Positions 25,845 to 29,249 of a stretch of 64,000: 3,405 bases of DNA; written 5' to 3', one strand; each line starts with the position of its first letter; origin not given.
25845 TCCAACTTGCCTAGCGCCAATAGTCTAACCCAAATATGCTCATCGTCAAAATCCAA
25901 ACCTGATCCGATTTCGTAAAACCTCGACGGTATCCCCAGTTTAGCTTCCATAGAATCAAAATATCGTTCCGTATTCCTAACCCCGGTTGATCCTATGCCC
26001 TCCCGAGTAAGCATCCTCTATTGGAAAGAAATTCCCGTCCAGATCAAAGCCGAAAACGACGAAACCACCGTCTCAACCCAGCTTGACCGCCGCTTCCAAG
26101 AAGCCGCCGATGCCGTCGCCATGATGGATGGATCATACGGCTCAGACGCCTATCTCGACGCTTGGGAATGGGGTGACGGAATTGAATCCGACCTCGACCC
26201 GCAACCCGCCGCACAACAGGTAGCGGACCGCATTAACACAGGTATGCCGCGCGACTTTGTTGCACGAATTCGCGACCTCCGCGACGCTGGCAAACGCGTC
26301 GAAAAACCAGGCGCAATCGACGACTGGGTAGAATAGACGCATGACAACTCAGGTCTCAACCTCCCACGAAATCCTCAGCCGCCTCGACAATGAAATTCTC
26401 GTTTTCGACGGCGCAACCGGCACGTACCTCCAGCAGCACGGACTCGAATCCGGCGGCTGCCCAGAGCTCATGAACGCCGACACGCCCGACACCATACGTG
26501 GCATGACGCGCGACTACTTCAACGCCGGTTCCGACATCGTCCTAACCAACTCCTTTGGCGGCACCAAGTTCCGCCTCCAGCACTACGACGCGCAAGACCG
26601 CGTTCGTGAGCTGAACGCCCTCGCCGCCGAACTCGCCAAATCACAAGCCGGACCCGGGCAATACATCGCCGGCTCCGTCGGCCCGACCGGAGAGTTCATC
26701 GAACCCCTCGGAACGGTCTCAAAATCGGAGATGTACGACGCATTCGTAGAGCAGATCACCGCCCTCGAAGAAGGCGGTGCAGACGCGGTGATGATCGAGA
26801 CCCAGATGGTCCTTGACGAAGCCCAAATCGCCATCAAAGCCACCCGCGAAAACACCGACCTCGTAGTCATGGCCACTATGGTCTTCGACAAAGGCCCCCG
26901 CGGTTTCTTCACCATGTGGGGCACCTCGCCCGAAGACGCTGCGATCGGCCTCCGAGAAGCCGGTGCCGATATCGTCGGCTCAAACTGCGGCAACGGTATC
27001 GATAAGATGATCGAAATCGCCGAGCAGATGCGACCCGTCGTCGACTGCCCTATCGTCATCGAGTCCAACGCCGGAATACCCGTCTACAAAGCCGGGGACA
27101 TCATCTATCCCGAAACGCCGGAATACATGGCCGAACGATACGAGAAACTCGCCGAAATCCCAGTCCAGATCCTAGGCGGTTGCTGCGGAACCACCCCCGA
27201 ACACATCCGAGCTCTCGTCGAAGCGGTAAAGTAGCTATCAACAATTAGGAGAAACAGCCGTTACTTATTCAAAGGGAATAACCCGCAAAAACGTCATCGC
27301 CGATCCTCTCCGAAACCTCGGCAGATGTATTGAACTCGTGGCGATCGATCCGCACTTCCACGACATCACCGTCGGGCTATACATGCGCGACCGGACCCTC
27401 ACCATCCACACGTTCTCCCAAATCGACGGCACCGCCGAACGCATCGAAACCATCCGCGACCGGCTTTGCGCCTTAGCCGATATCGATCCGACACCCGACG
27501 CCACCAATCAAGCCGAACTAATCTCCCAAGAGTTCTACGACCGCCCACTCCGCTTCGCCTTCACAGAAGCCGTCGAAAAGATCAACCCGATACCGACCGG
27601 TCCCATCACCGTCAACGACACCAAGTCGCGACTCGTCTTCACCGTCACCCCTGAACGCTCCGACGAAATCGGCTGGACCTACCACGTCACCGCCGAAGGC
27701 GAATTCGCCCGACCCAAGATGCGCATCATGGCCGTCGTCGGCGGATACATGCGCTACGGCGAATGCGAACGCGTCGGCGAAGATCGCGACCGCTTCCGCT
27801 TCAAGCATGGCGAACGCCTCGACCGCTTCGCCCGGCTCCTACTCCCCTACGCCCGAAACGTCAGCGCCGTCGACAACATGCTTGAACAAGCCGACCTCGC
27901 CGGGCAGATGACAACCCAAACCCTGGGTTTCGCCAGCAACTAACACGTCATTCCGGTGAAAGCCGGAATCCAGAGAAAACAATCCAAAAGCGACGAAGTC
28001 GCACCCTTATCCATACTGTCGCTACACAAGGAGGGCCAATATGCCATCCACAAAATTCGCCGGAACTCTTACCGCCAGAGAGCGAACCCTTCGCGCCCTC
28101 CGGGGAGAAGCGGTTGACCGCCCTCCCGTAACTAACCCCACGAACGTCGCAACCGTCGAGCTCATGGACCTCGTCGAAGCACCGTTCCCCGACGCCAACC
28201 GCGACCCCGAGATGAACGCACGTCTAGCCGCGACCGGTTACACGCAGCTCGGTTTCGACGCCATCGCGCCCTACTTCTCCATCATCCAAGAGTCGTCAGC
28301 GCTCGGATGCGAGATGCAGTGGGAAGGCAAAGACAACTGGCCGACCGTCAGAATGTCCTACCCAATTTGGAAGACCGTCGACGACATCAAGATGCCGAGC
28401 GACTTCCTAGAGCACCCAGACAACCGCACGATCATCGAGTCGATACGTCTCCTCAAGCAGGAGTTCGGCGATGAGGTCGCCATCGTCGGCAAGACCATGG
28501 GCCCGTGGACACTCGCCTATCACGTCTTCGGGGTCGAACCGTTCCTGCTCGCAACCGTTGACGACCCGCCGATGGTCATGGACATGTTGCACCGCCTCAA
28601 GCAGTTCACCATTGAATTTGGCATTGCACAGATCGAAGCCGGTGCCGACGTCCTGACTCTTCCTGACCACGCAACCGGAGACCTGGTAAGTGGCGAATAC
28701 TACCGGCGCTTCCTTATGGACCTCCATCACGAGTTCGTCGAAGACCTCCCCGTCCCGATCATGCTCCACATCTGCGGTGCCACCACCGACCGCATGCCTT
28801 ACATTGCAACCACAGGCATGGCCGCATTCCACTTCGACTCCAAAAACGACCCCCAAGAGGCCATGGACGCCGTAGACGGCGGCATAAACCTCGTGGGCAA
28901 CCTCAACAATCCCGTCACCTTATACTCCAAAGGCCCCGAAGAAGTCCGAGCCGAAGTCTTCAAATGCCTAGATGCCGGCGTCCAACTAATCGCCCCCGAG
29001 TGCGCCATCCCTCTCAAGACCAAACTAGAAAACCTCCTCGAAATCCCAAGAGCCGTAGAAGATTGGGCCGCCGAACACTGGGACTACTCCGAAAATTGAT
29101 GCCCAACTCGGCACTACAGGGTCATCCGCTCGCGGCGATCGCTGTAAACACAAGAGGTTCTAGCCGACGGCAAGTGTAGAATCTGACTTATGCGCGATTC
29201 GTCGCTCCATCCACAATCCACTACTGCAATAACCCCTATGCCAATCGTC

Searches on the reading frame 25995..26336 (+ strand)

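Call 8: search_protein_families(library=pfam, proteins=[window:25995-26336:+])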
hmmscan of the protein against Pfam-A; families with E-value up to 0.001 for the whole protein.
window:25995-26336:+ (113 aa): 1 family
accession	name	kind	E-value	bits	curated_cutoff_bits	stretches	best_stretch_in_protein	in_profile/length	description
PF13769.11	Virulence_fact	-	5.4e-15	55.9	25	1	9-90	2-78/81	Virulence factor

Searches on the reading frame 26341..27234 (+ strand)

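Call 8: search_protein_families(library=pfam, proteins=[window:26341-27234:+])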
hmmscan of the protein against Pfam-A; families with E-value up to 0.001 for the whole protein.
window:26341-27234:+ (297 aa): 1 family
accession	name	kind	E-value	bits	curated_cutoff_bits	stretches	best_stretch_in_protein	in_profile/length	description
PF02574.22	S-methyl_trans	-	1.5e-66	225.7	22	1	20-296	1-283/283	Homocysteine S-methyltransferase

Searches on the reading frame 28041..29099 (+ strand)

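Call 15: search_protein_families(library=ncbifam, proteins=[window:28041-29099:+], max_evalue=0.00001)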
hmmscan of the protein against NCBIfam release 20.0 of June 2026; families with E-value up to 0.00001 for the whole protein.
window:28041-29099:+ (352 aa): 5 families
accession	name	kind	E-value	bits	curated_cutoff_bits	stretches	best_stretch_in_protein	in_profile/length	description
NF004889.0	PRK06252.1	subfamily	6.9e-79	265.3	244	1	10-344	4-338/340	methylcobalamin:coenzyme M methyltransferase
TIGR01463.1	mtaA_cmuA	subfamily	1.6e-71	241.4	235.4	1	10-338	3-334/340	MtaA/CmuA family methyltransferase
NF040654.1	MtaA_Meth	equivalog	7.7e-69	232.2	400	1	11-338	2-331/337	methylcobamide:CoM methyltransferase MtaA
NF041608.1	methylcob_mtaseMtbA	equivalog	1.5e-62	211.7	600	1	11-335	5-330/339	methylcobamide:CoM methyltransferase MtbA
TIGR01464.1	hemE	equivalog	2.3e-20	72.9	302.95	1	49-311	39-303/338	uroporphyrinogen decarboxylase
